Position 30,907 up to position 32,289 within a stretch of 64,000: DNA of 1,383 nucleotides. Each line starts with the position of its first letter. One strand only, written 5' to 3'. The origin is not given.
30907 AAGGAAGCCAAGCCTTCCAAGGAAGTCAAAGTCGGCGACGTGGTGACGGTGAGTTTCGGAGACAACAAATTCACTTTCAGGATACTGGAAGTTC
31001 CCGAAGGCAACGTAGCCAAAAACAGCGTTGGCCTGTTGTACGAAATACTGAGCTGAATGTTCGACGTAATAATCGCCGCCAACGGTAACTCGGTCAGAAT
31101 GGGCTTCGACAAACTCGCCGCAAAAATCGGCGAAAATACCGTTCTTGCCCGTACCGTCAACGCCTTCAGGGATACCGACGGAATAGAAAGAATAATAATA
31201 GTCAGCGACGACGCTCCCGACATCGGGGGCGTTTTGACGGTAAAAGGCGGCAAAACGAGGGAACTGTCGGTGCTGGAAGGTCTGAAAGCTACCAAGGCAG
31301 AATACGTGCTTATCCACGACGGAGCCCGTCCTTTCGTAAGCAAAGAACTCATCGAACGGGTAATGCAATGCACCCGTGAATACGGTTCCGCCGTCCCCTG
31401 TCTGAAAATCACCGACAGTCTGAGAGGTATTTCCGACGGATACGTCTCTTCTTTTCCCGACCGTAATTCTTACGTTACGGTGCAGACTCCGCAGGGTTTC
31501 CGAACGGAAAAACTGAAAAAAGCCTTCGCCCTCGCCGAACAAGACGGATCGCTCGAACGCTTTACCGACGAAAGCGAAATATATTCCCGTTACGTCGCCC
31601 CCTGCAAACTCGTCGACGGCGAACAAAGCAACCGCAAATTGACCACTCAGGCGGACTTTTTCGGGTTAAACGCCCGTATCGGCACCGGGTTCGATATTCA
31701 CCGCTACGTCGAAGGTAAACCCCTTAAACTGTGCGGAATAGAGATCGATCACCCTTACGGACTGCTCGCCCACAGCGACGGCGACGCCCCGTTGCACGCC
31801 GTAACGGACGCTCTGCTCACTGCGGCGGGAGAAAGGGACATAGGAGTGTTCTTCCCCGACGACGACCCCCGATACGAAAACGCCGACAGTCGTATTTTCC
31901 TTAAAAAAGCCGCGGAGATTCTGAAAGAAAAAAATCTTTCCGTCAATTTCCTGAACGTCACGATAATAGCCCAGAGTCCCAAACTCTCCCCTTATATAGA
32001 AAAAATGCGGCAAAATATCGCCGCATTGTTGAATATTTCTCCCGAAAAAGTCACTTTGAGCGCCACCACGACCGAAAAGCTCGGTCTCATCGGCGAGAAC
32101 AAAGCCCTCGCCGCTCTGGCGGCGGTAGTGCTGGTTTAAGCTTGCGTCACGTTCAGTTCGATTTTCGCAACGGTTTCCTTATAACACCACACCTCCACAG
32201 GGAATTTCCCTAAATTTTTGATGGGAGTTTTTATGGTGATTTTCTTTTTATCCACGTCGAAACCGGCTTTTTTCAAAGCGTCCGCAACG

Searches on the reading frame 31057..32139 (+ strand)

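Call 53: search_protein_families(library=pfam, proteins=[window:31057-32139:+], max_evalue=0.001)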
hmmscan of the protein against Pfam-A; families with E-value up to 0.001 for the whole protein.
window:31057-32139:+ (360 aa): 4 families
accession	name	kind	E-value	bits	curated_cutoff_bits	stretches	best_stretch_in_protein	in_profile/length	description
PF02542.21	YgbB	-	2.5e-57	194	26.7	1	207-359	2-154/155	YgbB family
PF01128.25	IspD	-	2e-40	139.3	27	1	4-202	3-213/221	2-C-methyl-D-erythritol 4-phosphate cytidylyltransferase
PF12804.13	NTP_transf_3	-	6.7e-11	43.1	27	1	5-117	2-122/160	MobA-like NTP transferase domain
PF02348.25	CTP_transf_3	-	0.00091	19.5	22.6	0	4-185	2-169/217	Cytidylyltransferase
